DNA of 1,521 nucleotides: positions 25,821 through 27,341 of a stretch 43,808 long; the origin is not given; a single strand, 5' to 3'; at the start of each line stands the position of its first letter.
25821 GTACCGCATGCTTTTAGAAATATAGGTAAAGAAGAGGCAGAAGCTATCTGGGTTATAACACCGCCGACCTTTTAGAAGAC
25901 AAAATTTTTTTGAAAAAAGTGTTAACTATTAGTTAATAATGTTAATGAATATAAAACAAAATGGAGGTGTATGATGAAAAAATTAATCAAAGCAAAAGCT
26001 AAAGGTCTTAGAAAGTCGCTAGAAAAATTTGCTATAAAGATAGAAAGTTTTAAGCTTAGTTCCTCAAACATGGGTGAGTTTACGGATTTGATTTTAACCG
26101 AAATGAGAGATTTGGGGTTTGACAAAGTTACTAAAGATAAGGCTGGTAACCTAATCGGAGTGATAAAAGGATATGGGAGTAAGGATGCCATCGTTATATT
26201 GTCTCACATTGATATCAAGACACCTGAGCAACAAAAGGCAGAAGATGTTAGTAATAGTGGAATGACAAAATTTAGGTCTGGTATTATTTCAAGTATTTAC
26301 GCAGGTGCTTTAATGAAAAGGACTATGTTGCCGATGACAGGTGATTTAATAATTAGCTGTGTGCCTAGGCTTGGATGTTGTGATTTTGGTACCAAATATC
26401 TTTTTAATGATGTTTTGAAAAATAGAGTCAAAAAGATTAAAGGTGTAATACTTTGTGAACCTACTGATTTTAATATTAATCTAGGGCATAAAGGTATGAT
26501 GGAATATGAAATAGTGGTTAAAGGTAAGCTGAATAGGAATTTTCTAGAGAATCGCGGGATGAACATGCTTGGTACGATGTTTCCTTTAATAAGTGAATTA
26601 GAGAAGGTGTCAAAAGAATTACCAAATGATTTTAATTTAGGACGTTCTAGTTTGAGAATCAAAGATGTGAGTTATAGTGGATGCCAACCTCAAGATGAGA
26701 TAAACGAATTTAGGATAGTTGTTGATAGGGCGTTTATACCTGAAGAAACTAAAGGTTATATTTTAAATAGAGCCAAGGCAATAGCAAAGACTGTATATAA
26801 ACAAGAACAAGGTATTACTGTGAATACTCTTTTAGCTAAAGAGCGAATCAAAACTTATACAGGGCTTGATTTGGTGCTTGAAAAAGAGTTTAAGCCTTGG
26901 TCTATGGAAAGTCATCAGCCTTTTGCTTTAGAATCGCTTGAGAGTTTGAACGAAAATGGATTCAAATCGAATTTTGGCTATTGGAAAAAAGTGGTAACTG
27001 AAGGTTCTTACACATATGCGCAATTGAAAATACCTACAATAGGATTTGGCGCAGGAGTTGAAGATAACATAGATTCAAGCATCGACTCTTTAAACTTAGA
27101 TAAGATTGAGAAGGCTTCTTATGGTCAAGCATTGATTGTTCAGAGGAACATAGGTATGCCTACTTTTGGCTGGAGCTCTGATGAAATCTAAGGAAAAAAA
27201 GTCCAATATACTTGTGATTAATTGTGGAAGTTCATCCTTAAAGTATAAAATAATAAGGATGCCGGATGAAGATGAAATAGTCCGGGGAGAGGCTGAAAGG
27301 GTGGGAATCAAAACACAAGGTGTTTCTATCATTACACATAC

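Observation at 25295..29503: tRNA-adjacent four-gene module: XRE-cupin regulator, eroded M20 homolog, extra acetate kinase and a degenerate kinase paralog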

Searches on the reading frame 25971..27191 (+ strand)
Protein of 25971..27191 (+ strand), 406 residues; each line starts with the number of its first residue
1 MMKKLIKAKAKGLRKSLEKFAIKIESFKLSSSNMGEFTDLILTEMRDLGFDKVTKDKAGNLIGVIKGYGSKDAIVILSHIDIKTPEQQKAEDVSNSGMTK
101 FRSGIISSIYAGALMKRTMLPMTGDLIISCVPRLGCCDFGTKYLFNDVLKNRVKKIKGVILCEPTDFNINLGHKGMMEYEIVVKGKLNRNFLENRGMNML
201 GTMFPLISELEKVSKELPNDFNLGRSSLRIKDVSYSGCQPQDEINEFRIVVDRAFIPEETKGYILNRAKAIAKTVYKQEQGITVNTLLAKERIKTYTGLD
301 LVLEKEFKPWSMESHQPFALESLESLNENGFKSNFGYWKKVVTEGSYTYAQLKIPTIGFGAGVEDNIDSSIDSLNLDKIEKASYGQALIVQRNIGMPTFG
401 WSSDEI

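Call 4: search_protein_families(library=pfam, proteins=[window:25971-27191:+], max_evalue=0.01)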
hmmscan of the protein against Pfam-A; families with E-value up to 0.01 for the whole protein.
window:25971-27191:+ (406 aa): 1 family
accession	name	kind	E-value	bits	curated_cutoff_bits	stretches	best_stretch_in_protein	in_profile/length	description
PF07687.19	M20_dimer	-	0.002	18.5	21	1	172-278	2-105/107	Peptidase dimerisation domain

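Call 5: search_protein_families(library=ncbifam, proteins=[window:25971-27191:+], max_evalue=0.01)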
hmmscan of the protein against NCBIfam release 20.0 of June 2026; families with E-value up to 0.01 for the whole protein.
window:25971-27191:+ (406 aa): 19 families
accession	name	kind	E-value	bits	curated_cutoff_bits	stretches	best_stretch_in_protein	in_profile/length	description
NF009555.0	PRK13004.1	equivalog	2.6e-44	151.7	321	1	3-391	3-393/399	YgeY family selenium metabolism-linked hydrolase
TIGR03526.1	selenium_YgeY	hypoth_equivalog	3e-37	128.4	321.5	1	5-384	3-384/395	YgeY family selenium metabolism-linked hydrolase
TIGR01910.1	DapE-ArgE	subfamily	2.4e-16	59.9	217.6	1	97-282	102-286/373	ArgE/DapE family deacylase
NF005710.0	PRK07522.1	subfamily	9e-09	35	412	1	133-221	142-233/391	acetylornithine deacetylase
NF006399.0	PRK08651.1-2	equivalog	2.9e-08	33.1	381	1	22-382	14-393/405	succinyl-diaminopimelate desuccinylase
NF009558.0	PRK13013.1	equivalog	1.5e-07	30.5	428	1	92-277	117-321/429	acetylornithine deacetylase/succinyl-diaminopimelate desuccinylase family protein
NF006398.0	PRK08651.1-1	equivalog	2.9e-07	29.8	439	1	89-223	108-243/403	succinyl-diaminopimelate desuccinylase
NF006402.0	PRK08651.1-5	equivalog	1.4e-06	27.5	369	1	30-284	17-274/369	succinyl-diaminopimelate desuccinylase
NF006365.0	PRK08588.1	subfamily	2.6e-06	27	289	1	98-291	103-295/383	succinyl-diaminopimelate desuccinylase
NF005373.0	PRK06915.1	equivalog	9.5e-06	24.8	428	1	53-214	75-243/422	peptidase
NF006401.0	PRK08651.1-4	equivalog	6.7e-05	22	381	1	103-217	118-224/376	succinyl-diaminopimelate desuccinylase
NF003474.0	PRK05111.1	equivalog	7.6e-05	21.8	460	1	151-222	157-228/383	acetylornithine deacetylase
TIGR01892.1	AcOrn-deacetyl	equivalog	0.00025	20.2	297.7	1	140-233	137-231/365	acetylornithine deacetylase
NF006400.0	PRK08651.1-3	equivalog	0.00055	18.8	374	1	95-226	118-251/410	succinyl-diaminopimelate desuccinylase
NF003976.0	PRK05469.1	subfamily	0.0028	16.6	255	1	30-107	28-105/409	tripeptide aminopeptidase PepT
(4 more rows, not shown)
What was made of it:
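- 25971..27191 (+): M20-fold, YgeY-related protein without the di-metal centre (406 aa; pseudo-metallohydrolase). The NCBIfam YgeY model scores 151.7 bits against a cutoff of 321 (call 5).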

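Call 9: search_solved_structures(query=window:25971-27191:+, max_evalue=0.01, show_alignments=2)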
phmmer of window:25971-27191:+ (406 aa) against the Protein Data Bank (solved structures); distinct sequences matched with E-value up to 0.01: 0.
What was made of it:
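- Tried and rejected: The single-sequence search found nothing (call 9).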

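Call 20: find_homologous_proteins(query=window:25971-27191:+, max_evalue=0.001)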
Query window:25971-27191:+ (406 aa): 170 proteins with E <= 0.001 among 4101 candidates; the best 120 are listed.
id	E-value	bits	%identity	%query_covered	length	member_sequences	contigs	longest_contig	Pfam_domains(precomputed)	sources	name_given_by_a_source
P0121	3.7e-266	900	100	100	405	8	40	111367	-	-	-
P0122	9.9e-223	757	83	100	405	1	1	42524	-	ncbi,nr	ncbi:MAG: hypothetical protein P9M06_05110 [Candidatus Saelkia tenebricola]|nr:hypothetical protein 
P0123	1.1e-218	744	80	100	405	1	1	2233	-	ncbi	-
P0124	7.1e-204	695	75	100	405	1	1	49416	-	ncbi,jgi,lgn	ncbi:MAG: hypothetical protein WC738_04415 [Candidatus Omnitrophota bacterium]|jgi:acetylornithine d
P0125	1.6e-203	694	75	100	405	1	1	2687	-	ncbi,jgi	-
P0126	5.1e-203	692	74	100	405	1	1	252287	-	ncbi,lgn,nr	ncbi:MAG: hypothetical protein PHS46_01800 [Candidatus Omnitrophica bacterium]|nr:hypothetical prote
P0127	7.0e-202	689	74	100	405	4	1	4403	-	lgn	-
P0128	5.0e-199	679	74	100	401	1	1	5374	-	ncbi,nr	ncbi:MAG: hypothetical protein PHI59_07455 [Candidatus Omnitrophica bacterium]|nr:hypothetical prote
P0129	3.9e-198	676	74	100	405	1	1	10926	-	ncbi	-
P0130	5.7e-198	676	72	100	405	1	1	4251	PF01546.34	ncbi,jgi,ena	ncbi:MAG: M20/M25/M40 family metallo-hydrolase [Candidatus Omnitrophota bacterium]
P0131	1.4e-196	671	74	100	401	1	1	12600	-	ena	-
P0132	1.8e-196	671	73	100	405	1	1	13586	-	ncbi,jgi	ncbi:MAG: hypothetical protein WC779_05040 [Candidatus Omnitrophota bacterium]|jgi:acetylornithine d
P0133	2.6e-196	670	73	100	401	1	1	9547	-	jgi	jgi:Acetylornithine deacetylase/Succinyl-diaminopimelate desuccinylase and related deacylases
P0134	3.5e-196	670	74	100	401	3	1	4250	-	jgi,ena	-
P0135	3.2e-194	663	73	100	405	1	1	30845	-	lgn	-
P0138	9.6e-189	645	68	100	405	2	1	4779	PF01546.34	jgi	jgi:acetylornithine deacetylase/succinyl-diaminopimelate desuccinylase-like protein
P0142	3.0e-187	640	69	100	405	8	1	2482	PF01546.34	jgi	-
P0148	5.4e-184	630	68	100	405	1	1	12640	PF01546.34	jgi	jgi:acetylornithine deacetylase/succinyl-diaminopimelate desuccinylase-like protein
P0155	5.1e-181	620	66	100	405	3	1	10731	PF01546.34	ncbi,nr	ncbi:MAG: hypothetical protein PHO81_03020 [Candidatus Omnitrophica bacterium]|nr:hypothetical prote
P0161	3.4e-179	614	67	100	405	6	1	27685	PF01546.34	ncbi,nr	ncbi:MAG: hypothetical protein PHY88_00730 [Candidatus Omnitrophica bacterium]|nr:hypothetical prote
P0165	6.1e-177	606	67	100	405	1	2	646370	PF01546.34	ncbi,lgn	-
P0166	8.4e-177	606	64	100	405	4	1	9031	PF01546.34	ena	-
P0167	1.1e-176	606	64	100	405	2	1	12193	PF01546.34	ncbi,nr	ncbi:MAG: M20/M25/M40 family metallo-hydrolase [Candidatus Omnitrophica bacterium]|nr:M20/M25/M40 fa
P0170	7.7e-175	600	63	100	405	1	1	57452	PF01546.34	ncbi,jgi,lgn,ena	ncbi:MAG: M20/M25/M40 family metallo-hydrolase [Candidatus Omnitrophota bacterium]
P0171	1.4e-173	595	65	100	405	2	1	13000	PF01546.34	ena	-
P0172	1.5e-172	592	66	98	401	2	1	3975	PF01546.34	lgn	-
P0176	2.9e-168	578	65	100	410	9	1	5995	PF01546.34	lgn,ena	-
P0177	3.3e-166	571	62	100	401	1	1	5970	PF01546.34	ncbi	-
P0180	4.2e-164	564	62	100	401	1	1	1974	PF01546.34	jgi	jgi:acetylornithine deacetylase/succinyl-diaminopimelate desuccinylase-like protein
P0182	1.4e-155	536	60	100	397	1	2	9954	PF01546.34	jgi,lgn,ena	-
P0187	1.8e-154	532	58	100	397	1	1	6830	PF01546.34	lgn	-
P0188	2.3e-154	532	57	100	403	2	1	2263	PF01546.34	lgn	-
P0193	1.6e-149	516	55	100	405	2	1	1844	PF01546.34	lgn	-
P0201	1.9e-144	499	56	100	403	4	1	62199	PF01546.34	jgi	-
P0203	3.0e-141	489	53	100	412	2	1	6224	PF01546.34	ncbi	ncbi:MAG: M20/M25/M40 family metallo-hydrolase [bacterium]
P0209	1.0e-136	474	54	100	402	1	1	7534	PF01546.34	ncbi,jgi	-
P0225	1.0e-122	428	48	100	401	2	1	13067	PF01546.34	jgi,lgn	-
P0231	1.8e-120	421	60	75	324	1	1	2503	PF01546.34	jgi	jgi:acetylornithine deacetylase/succinyl-diaminopimelate desuccinylase-like protein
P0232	2.3e-120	420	46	100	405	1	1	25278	PF01546.34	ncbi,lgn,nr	ncbi:MAG: hypothetical protein PHQ52_01660 [Candidatus Omnitrophica bacterium]|nr:hypothetical prote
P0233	2.3e-120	420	49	100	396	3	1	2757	PF01546.34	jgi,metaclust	metaclust:\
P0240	2.3e-114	400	57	78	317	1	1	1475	PF01546.34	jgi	jgi:acetylornithine deacetylase/succinyl-diaminopimelate desuccinylase-like protein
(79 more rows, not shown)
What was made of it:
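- Checked: M20-like, 25971-27191, 406 aa. The database gene call starts at 25974 and gives 405 aa (call 20).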

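Call 23: search_solved_structures(query=A2, max_evalue=1, show_alignments=3)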
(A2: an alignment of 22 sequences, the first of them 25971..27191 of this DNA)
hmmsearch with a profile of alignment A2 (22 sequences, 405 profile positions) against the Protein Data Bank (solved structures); distinct sequences matched with E-value up to 1: 3.
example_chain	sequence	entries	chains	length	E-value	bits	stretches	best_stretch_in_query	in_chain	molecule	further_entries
7uoi_A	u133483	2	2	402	0.0068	18.5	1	96-221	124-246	succinyl-diaminopimelate desuccinylase | Probable succinyl-diaminopimelate desuccinylase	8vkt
4wwv_A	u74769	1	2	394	0.14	14.2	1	17-80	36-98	Aminopeptidase from family M42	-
1vct_A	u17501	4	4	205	0.19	13.7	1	260-340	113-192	hypothetical protein PH0236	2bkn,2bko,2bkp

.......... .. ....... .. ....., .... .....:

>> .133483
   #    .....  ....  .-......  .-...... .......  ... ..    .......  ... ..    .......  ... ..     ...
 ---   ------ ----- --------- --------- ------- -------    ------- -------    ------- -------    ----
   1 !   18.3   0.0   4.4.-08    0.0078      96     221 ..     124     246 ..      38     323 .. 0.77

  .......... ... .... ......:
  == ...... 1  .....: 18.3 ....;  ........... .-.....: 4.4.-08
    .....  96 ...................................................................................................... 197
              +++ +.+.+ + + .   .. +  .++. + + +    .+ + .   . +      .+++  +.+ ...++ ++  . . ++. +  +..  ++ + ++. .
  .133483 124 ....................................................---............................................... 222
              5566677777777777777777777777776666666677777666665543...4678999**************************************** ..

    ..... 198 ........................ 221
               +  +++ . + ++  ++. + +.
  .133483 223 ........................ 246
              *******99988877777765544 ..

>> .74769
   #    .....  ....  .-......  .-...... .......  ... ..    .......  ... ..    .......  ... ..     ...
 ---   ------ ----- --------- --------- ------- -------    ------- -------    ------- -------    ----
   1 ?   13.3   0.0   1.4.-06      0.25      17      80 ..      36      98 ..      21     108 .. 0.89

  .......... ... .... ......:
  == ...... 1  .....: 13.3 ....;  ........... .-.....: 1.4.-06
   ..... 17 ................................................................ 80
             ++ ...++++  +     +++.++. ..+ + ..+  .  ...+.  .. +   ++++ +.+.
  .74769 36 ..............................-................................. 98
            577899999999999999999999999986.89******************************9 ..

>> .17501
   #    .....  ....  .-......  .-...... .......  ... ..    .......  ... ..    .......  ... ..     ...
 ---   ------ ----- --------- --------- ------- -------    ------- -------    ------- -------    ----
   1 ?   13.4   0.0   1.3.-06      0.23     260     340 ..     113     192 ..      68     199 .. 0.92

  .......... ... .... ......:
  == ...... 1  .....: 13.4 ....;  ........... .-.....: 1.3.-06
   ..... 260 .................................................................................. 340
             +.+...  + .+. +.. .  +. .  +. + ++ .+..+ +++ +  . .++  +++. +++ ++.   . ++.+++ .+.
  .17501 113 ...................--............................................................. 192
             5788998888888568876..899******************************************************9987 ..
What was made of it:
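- Tried and rejected: The profile search gave only a weak DapE hit (call 23).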

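Call 32: predict_structure(alignment_id=A3)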
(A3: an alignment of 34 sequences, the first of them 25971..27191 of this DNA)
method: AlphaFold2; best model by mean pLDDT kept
length: 406 residues; sequences in the alignment: 34
mean_pLDDT: 85.2   pTM: 0.86
mean pLDDT of the five models: 85.2, 85.1, 84.3, 83.9, 72.9
residues with pLDDT >= 90: 236; 70-90: 107; 50-70: 48; < 50: 15
segments of 3 or more residues with pLDDT < 50: 92-98, 370-372, 404-406
pLDDT, mean of each block of 10 residues (from residue 1): 77 91 85 89 97 95 90 93 65 45 91 92 94 83 95 94 95 94 73 55 81 92 91 70 74 92 94 82 88 87 91 96 96 94 92 96 72 75 96 79 47
secondary structure, 60 per line:
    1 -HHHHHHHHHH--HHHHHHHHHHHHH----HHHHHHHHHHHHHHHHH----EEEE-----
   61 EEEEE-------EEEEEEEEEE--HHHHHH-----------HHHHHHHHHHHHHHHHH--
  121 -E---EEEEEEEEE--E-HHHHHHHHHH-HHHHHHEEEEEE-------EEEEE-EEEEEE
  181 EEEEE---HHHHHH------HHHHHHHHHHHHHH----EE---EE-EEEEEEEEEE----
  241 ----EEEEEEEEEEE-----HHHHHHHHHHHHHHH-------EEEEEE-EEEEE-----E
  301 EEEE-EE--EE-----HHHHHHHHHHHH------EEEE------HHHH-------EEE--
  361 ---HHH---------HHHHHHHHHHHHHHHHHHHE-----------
elements in order: H2-11 H14-26 H31-47 E52-55 E61-65 E73-82 H85-90 H102-118 E126-134 H139-148 H150-155 E156-161 E169-173 E175-185 H189-194 H201-214 E227-236 E245-255 H261-275 E283-288 E290-294 E300-304 H317-328 E335-338 H345-348 E356-358 H376-394
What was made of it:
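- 25971..27191 (+): Fold: AF2 gives pLDDT 85 and pTM 0.86 (call 32).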

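Call 33: search_protein_families(library=padloc, proteins=[window:25971-27191:+], max_evalue=0.01)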
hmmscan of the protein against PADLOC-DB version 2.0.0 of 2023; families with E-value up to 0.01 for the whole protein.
window:25971-27191:+ (406 aa): 0 families

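Call 37: fold_search(model_id=the predicted structure, library=pdb)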
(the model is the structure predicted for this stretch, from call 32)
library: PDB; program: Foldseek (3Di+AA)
matches with E <= 10: 1422; with E <= 0.001: 193
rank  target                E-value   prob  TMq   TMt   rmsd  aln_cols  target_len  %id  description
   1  7uoi                  2.9e-22  1.00  0.63  0.67   6.0       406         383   14  Crystallographic structure of DapE from Enterococcus faecium (released 2023-04-12)
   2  7ljh_A                8.5e-22  1.00  0.73  0.74   4.5       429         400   16  Structure of poly(aspartic acid) hydrolase PahZ2 with Zn+2 bound (released 2021-12-08)
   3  5k8o_B                1.0e-21  1.00  0.66  0.64   5.9       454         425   14  Mn2+/5NSA-bound 5-nitroanthranilate aminohydrolase (released 2016-10-05)
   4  5k8p_D                1.8e-21  1.00  0.67  0.64   6.0       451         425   15  Zn2+/Tetrahedral intermediate-bound R289A 5-nitroanthranilate aminohydrolase (released 2016-10-05)
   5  5k8p_E                2.4e-21  1.00  0.68  0.65   5.9       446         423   15  Zn2+/Tetrahedral intermediate-bound R289A 5-nitroanthranilate aminohydrolase (released 2016-10-05)
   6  5k8o_A                2.5e-21  1.00  0.67  0.64   5.9       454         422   13  Mn2+/5NSA-bound 5-nitroanthranilate aminohydrolase (released 2016-10-05)
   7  5k8p_C                3.6e-21  1.00  0.66  0.64   6.0       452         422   14  Zn2+/Tetrahedral intermediate-bound R289A 5-nitroanthranilate aminohydrolase (released 2016-10-05)
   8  5k8o_C                3.8e-21  1.00  0.68  0.66   5.7       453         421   13  Mn2+/5NSA-bound 5-nitroanthranilate aminohydrolase (released 2016-10-05)
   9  5k8p_A                6.9e-21  1.00  0.66  0.64   5.9       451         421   14  Zn2+/Tetrahedral intermediate-bound R289A 5-nitroanthranilate aminohydrolase (released 2016-10-05)
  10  5k8m_A                1.1e-20  1.00  0.63  0.64   6.6       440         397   15  Apo 5-nitroanthranilate aminohydrolase (released 2016-10-05)
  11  5k8n_A                1.3e-20  1.00  0.69  0.67   5.6       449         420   13  5NAA-bound 5-nitroanthranilate aminohydrolase (released 2016-10-05)
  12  5k8m_D                1.4e-20  1.00  0.65  0.66   6.5       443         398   14  Apo 5-nitroanthranilate aminohydrolase (released 2016-10-05)
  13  5k8m_B                1.7e-20  1.00  0.66  0.67   5.9       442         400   13  Apo 5-nitroanthranilate aminohydrolase (released 2016-10-05)
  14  5k8m_C                1.9e-20  1.00  0.67  0.68   6.1       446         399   14  Apo 5-nitroanthranilate aminohydrolase (released 2016-10-05)
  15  4q7a_A                2.1e-19  1.00  0.62  0.68   5.9       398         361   14  Crystal Structure of N-acetyl-ornithine/N-acetyl-lysine Deacetylase from Sphaerobacter thermophilus (released 2014-07-02)
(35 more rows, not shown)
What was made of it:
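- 25971..27191 (+): Foldseek top hits are DapE, PahZ2, 5-nitroanthranilate aminohydrolase, CPG2 and LysK (call 37).
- On M20 metallopeptidase / YgeY family, tested on the M20-like protein: Foldseek E-values are 1e-22 to 1e-17 against DapE, CPG2, LysK and others (calls 32, 37).
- Tried and rejected: Fold search was needed (call 37).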

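Call 65: search_protein_representatives(alignment_id=A3)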
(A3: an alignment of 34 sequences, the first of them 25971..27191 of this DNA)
Query: 34 sequences, 405 profile positions. Proteins with E-value up to 0.001 (for the whole library): 1347; up to 1e-10: 484; up to 1e-30: 91. The best 150 are listed.
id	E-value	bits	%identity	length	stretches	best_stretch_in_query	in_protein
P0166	2.0e-191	652.6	-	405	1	1-405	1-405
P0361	4.0e-145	500.1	-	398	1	1-405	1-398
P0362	7.3e-143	492.6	-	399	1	1-405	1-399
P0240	3.6e-142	490.3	-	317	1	96-405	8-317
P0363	6.8e-137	473.0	-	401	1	2-403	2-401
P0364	1.1e-136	472.3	-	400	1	1-405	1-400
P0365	1.0e-133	462.5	-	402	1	1-405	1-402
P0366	3.4e-131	454.2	-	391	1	1-405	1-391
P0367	1.5e-129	448.8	-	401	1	1-405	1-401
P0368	2.9e-129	447.8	-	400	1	1-405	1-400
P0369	4.5e-128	443.9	-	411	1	1-405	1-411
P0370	1.2e-126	439.3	-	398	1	1-404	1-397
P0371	4.5e-126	437.3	-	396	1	1-405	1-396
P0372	1.1e-121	422.9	-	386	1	1-405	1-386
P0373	1.5e-119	415.9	-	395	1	1-405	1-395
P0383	3.1e-55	204.0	-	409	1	1-405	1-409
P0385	2.8e-50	187.7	-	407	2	1-184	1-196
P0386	4.5e-50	187.0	-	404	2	1-190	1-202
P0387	4.9e-50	186.9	-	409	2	1-185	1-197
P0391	4.9e-47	177.0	-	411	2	1-176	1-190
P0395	2.0e-44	168.5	-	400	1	1-398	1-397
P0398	4.7e-44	167.2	-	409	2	1-184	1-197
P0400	9.3e-44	166.2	-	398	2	1-184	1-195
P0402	1.2e-43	165.9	-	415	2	1-189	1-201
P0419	2.7e-37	145.0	-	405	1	1-405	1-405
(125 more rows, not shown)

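Call 67: find_encoding_contigs(protein=P0385, flank=8000, max_places=3)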
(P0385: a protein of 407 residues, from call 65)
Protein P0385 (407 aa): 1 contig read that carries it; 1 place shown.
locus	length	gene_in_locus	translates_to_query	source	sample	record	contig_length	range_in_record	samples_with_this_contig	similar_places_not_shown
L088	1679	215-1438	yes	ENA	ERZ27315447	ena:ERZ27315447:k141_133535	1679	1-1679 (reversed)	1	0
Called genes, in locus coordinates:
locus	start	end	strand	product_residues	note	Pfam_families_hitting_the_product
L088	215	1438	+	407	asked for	PF01546:Peptidase_M20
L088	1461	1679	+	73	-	?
